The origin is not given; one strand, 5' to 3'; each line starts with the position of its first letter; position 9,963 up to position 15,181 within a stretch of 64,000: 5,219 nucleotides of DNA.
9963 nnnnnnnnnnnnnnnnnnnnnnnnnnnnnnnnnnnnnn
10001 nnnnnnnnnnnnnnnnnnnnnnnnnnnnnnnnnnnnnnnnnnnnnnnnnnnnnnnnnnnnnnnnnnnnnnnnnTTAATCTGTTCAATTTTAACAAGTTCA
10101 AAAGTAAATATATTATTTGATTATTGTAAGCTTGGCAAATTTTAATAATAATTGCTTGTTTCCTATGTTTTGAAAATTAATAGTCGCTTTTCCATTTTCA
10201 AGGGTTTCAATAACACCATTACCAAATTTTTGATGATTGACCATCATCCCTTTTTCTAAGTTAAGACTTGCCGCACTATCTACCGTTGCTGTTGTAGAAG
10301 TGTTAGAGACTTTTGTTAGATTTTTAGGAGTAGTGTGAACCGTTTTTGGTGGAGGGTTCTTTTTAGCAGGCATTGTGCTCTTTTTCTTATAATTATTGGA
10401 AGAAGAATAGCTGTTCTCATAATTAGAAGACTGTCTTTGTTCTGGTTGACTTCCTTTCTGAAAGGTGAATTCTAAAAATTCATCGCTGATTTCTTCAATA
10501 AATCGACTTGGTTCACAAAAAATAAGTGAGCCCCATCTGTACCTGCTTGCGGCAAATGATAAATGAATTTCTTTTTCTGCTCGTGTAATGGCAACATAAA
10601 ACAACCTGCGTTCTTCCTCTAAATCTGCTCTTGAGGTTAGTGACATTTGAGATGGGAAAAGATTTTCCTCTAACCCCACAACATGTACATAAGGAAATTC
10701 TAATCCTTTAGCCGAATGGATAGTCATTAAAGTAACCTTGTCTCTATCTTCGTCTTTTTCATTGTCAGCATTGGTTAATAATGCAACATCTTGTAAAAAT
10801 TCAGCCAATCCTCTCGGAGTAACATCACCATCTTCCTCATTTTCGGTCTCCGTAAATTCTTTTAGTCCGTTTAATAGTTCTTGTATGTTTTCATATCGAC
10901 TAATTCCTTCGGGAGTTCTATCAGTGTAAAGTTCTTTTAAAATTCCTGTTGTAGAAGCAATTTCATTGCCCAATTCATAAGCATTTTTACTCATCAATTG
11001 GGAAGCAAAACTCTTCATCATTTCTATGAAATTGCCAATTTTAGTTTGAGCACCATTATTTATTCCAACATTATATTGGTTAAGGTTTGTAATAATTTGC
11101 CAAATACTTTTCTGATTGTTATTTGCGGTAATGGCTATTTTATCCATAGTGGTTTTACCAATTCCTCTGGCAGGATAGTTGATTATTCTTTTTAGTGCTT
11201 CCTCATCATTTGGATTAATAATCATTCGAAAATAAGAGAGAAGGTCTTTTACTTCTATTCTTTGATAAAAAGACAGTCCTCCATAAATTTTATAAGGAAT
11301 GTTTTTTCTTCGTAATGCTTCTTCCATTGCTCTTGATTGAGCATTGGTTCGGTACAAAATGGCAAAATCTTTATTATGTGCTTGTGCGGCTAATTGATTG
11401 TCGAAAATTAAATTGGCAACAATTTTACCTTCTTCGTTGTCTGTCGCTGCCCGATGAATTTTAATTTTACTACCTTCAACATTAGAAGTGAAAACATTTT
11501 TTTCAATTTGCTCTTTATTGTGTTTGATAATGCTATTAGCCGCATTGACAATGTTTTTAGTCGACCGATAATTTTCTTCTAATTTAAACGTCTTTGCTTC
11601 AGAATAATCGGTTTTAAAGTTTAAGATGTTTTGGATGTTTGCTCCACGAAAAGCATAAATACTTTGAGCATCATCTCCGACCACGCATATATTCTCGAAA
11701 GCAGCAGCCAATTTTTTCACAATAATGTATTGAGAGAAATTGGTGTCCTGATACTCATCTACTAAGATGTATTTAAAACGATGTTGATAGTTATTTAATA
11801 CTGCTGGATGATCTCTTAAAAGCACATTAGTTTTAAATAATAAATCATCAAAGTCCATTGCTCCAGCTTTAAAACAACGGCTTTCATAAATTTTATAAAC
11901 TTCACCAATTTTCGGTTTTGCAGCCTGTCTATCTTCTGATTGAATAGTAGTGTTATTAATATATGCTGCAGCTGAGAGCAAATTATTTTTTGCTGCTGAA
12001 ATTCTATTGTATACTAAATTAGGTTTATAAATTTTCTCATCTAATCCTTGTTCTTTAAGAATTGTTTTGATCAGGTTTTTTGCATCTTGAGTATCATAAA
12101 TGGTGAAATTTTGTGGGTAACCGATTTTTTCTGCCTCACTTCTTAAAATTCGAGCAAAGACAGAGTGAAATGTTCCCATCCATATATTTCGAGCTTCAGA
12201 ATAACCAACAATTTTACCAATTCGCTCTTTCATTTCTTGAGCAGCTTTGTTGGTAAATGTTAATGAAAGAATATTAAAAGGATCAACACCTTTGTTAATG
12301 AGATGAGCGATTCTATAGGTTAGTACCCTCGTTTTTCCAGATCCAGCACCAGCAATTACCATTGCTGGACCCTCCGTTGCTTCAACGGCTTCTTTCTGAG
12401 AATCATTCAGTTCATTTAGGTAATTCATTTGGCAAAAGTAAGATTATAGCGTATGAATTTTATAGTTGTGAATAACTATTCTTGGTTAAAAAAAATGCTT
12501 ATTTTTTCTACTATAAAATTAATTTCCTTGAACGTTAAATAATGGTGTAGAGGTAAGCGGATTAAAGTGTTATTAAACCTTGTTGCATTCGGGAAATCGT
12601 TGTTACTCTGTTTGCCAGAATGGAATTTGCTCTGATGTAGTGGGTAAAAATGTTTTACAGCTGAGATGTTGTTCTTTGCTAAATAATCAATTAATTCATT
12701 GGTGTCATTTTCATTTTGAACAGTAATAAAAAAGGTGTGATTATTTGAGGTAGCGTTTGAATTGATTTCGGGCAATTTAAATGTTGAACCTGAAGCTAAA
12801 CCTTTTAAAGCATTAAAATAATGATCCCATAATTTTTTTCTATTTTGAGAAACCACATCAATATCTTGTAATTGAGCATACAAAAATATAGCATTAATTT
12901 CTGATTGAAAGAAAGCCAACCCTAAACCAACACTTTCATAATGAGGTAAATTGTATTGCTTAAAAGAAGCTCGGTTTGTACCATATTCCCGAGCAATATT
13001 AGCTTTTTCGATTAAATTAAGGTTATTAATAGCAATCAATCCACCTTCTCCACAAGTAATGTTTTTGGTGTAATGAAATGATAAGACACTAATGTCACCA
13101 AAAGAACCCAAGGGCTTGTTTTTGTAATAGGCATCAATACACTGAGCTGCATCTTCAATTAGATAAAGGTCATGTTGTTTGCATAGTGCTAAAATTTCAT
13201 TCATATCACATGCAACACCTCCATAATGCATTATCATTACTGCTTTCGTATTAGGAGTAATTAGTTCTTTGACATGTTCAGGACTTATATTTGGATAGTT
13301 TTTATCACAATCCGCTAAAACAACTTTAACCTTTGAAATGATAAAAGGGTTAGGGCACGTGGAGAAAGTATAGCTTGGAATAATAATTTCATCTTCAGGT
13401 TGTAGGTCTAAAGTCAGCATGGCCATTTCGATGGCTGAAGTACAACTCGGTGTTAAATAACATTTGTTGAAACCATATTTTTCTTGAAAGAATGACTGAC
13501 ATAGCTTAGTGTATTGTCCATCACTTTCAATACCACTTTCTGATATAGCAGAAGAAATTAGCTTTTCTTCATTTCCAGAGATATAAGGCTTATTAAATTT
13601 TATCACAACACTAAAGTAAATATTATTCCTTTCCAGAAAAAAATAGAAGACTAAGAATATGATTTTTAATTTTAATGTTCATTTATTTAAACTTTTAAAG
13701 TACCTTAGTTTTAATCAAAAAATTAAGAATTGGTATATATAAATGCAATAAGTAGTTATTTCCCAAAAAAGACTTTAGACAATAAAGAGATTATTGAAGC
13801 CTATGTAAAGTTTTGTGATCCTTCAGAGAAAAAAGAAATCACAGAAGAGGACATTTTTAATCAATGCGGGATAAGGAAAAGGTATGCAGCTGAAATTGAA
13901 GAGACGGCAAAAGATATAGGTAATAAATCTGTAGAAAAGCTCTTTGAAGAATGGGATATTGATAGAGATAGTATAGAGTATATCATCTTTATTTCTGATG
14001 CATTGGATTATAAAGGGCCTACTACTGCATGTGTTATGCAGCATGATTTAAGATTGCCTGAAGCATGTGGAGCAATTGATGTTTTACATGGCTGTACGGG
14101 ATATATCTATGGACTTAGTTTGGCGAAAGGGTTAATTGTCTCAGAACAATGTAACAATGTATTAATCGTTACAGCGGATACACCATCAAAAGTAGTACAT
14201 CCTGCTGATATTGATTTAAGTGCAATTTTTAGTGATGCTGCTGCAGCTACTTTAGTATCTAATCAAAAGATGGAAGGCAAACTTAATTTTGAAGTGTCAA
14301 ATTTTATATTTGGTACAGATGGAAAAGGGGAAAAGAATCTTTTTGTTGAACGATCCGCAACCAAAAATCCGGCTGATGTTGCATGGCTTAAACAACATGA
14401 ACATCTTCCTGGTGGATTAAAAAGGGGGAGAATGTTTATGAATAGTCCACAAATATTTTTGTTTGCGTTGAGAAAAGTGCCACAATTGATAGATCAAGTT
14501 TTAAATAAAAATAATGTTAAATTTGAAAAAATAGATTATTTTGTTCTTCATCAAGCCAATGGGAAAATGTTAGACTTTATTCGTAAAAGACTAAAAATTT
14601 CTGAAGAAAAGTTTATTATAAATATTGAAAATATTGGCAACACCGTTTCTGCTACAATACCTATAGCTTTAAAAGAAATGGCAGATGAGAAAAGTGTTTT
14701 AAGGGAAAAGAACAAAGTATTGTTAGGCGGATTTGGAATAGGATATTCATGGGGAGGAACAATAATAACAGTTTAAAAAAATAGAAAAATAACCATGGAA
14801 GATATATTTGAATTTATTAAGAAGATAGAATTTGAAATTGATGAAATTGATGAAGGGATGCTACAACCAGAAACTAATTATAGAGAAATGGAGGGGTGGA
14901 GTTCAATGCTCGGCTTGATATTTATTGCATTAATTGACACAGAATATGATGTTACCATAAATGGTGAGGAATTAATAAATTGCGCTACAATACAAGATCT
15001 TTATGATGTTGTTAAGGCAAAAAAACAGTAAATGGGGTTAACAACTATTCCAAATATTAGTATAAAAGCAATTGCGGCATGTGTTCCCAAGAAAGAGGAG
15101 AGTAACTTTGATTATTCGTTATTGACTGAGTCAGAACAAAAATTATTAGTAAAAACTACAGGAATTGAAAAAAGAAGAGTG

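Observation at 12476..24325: Arn/Gtr-like lipid-carrier glycosylation locus with an ACP-built acyl group, hydroxylase, sulfotransferase and TMTC-like GT-C/TPR terminal transferases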

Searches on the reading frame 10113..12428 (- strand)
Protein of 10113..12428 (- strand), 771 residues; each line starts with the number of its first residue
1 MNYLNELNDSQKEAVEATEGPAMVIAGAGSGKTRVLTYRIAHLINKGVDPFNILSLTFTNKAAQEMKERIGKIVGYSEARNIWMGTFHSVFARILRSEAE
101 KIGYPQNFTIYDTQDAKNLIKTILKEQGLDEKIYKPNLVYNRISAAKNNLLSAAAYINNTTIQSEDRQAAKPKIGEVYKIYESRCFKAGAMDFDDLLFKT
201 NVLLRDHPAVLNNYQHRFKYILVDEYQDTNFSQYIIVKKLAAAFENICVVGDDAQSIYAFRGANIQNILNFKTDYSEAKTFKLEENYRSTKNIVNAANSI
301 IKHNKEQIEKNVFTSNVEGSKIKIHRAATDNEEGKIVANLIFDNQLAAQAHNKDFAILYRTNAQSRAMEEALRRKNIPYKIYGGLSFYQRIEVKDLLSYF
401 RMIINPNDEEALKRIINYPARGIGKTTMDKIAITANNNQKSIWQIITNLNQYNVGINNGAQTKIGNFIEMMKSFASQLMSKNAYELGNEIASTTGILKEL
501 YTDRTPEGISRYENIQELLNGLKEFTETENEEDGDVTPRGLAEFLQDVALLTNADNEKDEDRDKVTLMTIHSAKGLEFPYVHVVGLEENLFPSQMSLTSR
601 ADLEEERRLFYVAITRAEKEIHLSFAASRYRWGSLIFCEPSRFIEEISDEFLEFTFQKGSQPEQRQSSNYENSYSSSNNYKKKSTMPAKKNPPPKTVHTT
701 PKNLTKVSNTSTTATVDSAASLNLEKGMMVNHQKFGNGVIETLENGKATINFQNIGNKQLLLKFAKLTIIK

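Call 5: search_protein_families(library=pfam, proteins=[window:10113-12428:-], max_evalue=0.01)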
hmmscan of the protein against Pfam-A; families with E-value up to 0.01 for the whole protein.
window:10113-12428:- (771 aa): 7 families
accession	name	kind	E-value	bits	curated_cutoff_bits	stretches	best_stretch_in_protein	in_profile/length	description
PF00580.27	UvrD-helicase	-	2.7e-89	299.9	23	1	7-275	1-270/271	UvrD/REP helicase N-terminal domain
PF13361.12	UvrD_C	-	6e-78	263.2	25.6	1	282-626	2-348/350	UvrD-like helicase C-terminal domain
PF13245.12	AAA_19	-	4.9e-24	85.5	25.1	1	11-261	1-134/134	AAA domain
PF13538.12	UvrD_C_2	-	9.4e-11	41.8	27.4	1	565-623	2-51/52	UvrD-like helicase C-terminal domain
PF13604.12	AAA_30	-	7.8e-10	39.2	27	1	6-71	1-67/191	AAA domain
PF01443.25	Viral_helicase1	-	8.1e-10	39.3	21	1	525-623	141-226/228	Viral superfamily 1 RNA helicase core domain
PF21196.3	PcrA_UvrD_tudor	-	0.0003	21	23.9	1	727-765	2-44/48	PcrA/UvrD tudor domain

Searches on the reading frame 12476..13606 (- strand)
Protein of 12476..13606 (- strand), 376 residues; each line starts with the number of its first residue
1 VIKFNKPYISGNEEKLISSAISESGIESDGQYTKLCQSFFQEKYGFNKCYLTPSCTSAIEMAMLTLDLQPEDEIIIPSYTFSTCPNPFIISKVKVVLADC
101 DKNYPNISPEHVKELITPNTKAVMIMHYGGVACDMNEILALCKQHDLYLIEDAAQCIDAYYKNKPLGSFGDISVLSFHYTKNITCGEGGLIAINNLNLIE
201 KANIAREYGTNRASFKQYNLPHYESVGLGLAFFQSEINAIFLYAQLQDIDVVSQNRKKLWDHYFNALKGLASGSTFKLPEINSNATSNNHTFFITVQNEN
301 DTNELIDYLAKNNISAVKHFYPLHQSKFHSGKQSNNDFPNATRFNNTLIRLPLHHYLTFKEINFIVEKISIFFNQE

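Call 3: search_protein_families(library=pfam, proteins=[window:12476-13606:-], max_evalue=0.01)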
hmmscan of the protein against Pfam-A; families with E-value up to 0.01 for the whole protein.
window:12476-13606:- (376 aa): 5 families
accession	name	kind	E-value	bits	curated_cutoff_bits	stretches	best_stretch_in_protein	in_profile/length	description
PF01041.23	DegT_DnrJ_EryC1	-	1.3e-79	268.5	19.8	1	19-369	12-359/360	DegT/DnrJ/EryC1/StrS aminotransferase family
PF00266.25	Aminotran_5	-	7.4e-07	28.9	21.5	1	50-157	65-180/371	Aminotransferase class-V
PF00155.27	Aminotran_1_2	-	9.6e-06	25.5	19.7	1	51-153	71-186/361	Aminotransferase class I and II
PF01053.26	Cys_Met_Meta_PP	-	1.1e-05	24.6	27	1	47-216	68-237/381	Cys/Met metabolism PLP-dependent enzyme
PF01212.27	Beta_elim_lyase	-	2e-05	24.5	27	1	28-208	30-225/288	Beta-eliminating lyase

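Call 6: search_protein_families(library=ncbifam, proteins=[window:12476-13606:-], max_evalue=0.001)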
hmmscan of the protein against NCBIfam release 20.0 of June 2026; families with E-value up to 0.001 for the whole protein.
window:12476-13606:- (376 aa): 19 families
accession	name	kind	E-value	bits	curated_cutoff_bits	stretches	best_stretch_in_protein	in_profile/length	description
NF008687.0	PRK11706.1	equivalog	2.9e-124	414.6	375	1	1-373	1-374/375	dTDP-4-amino-4,6-dideoxygalactose transaminase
TIGR02379.1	ECA_wecE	subfamily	8.5e-108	360.5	434.85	1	1-371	1-373/376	dTDP-4-amino-4,6-dideoxy-D-glucose transaminase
TIGR03588.1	PseC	equivalog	2.3e-59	201.2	423.5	1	1-370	1-377/380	UDP-4-amino-4,6-dideoxy-N-acetyl-beta-L-altrosamine transaminase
NF008658.2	PRK11658.1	equivalog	1.3e-51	175.4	631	1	2-370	5-374/379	UDP-4-amino-4-deoxy-L-arabinose aminotransferase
TIGR04181.1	NHT_00031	hypoth_equivalog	5e-50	170.4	420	1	2-352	1-357/359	LegC family aminotransferase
NF011936.0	PRK15407.1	equivalog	3.3e-39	134.8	423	2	28-210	62-252/440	lipopolysaccharide biosynthesis protein RfbH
TIGR04427.1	PLP_DesI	equivalog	1.2e-31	110.2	650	1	40-368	61-378/390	dTDP-4-dehydro-6-deoxyglucose aminotransferase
NF005744.0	PRK07568.1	subfamily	1.5e-07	30.6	389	1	46-171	88-219/398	pyridoxal phosphate-dependent aminotransferase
TIGR01977.1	am_tr_V_EF2568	hypoth_equivalog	1.2e-06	27.9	377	1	48-157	64-178/376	cysteine desulfurase family protein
NF040779.1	Sec_lyase_SclA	exception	1.1e-05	24.5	525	1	37-270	53-290/378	selenocysteine lyase SclA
NF004770.0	PRK06108.1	subfamily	1.1e-05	24.4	422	1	38-172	88-229/396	pyridoxal phosphate-dependent aminotransferase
NF005817.0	PRK07683.1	equivalog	2.3e-05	23.3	575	1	38-153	76-201/387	aminotransferase A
NF004621.0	PRK05957.1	equivalog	3.4e-05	22.8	498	1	61-155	104-202/389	pyridoxal phosphate-dependent aminotransferase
TIGR01324.1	cysta_beta_ly_B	equivalog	5.2e-05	22.1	365.9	1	37-144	56-160/377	cystathionine beta-lyase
NF041364.1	GntC_guanitoxin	equivalog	9.8e-05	21.4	415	1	52-152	66-173/356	guanitoxin biosynthesis PLP-dependent (S)-gamma-hydroxy-L-arginine cyclodehydratase GntC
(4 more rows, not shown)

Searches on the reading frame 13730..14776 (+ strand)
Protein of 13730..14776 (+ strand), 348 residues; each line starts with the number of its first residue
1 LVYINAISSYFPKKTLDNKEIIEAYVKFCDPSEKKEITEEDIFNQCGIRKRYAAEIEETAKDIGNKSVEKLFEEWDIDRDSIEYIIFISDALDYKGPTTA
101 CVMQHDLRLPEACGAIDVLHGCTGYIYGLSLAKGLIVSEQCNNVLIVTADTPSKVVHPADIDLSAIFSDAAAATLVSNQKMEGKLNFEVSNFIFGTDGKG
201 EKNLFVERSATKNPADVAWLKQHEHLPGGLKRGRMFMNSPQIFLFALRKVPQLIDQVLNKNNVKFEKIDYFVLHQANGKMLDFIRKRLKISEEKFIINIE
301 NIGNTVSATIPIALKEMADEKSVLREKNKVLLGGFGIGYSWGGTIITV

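Call 3: search_protein_families(library=pfam, proteins=[window:13730-14776:+], max_evalue=0.01)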
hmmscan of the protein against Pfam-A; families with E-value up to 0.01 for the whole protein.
window:13730-14776:+ (348 aa): 3 families
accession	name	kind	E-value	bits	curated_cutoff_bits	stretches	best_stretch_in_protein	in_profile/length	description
PF08541.16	ACP_syn_III_C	-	2.8e-28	98.4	26.6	1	258-347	1-89/90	3-Oxoacyl-[acyl-carrier-protein (ACP)] synthase III C terminal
PF08545.16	ACP_syn_III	-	2.8e-18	66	24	1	117-196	2-78/80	3-Oxoacyl-[acyl-carrier-protein (ACP)] synthase III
PF00195.25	Chal_sti_synt_N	-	7.6e-06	26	27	1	59-177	98-222/225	Chalcone and stilbene synthases, N-terminal domain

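Call 6: search_protein_families(library=ncbifam, proteins=[window:13730-14776:+], max_evalue=0.001)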
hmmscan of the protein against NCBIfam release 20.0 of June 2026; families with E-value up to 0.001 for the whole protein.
window:13730-14776:+ (348 aa): 14 families
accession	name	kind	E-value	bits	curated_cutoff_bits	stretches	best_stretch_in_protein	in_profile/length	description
NF006829.0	PRK09352.1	subfamily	2.4e-67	227.2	249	1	3-347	6-320/322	beta-ketoacyl-ACP synthase 3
TIGR00747.1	fabH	subfamily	4.8e-61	206.6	292.1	1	3-347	4-321/322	beta-ketoacyl-ACP synthase III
NF009519.0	PRK12880.1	equivalog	3.2e-42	145.1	436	1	46-346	46-336/353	beta-ketoacyl-ACP synthase III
NF004623.0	PRK05963.1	equivalog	1.6e-41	142.7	437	1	41-346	35-326/328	beta-ketoacyl-ACP synthase III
NF005541.0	PRK07204.1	equivalog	9.7e-39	133.6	402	1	3-346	6-327/329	beta-ketoacyl-ACP synthase III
NF005308.0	PRK06840.1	equivalog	8.3e-27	94.1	315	1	2-347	5-334/339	3-oxoacyl-ACP synthase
NF005703.0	PRK07515.1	equivalog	3.8e-26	91.8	304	1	48-346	85-370/373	beta-ketoacyl-ACP synthase III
NF006720.0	PRK09258.1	equivalog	5.2e-25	88.5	285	1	2-338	6-328/338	3-oxoacyl-ACP synthase III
NF003274.0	PRK04262.1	equivalog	1.7e-20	73.4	244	1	4-339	5-299/347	hydroxymethylglutaryl-CoA synthase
NF005293.2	PRK06816.1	subfamily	4.6e-14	52.2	450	2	254-332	278-360/378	StlD/DarB family beta-ketosynthase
NF053539.1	resorcinol_DarB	exception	5.3e-11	42.3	550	1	252-332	275-359/377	dialkylresorcinol biosynthesis protein DarB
TIGR00748.1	HMG_CoA_syn_Arc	equivalog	5.7e-11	42.2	353.35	1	42-339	32-298/345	hydroxymethylglutaryl-CoA synthase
NF042429.2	DHPHCoAsyn_DpgA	equivalog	1.4e-06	27.5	425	0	57-182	67-196/350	3,5-dihydroxyphenylacetyl-CoA synthase DpgA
TIGR01835.1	HMG-CoA-S_prok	equivalog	6.9e-05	21.8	360.35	1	4-151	3-138/382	hydroxymethylglutaryl-CoA synthase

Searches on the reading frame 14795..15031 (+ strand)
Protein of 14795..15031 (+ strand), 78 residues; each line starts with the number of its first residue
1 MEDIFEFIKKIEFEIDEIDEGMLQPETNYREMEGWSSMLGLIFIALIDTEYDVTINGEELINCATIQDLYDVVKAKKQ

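Call 3: search_protein_families(library=pfam, proteins=[window:14795-15031:+], max_evalue=0.01)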
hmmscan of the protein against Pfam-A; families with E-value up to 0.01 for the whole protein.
window:14795-15031:+ (78 aa): 2 families
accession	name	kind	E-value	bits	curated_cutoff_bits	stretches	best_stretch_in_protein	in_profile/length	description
PF00550.31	PP-binding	-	1e-05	26.1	20.8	1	15-72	10-66/67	Phosphopantetheine attachment site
PF14573.12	PP-binding_2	-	0.0055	17.4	32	1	26-78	37-89/96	Acyl-carrier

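Call 6: search_protein_families(library=ncbifam, proteins=[window:14795-15031:+], max_evalue=0.001)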
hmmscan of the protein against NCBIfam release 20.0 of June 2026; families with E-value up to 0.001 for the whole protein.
window:14795-15031:+ (78 aa): 2 families
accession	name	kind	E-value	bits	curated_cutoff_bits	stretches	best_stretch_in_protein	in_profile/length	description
NF002148.0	PRK00982.1-2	subfamily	6e-05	22.8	71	1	2-77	3-78/79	acyl carrier protein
NF002150.0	PRK00982.1-4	subfamily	0.00059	20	66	1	2-77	4-79/80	acyl carrier protein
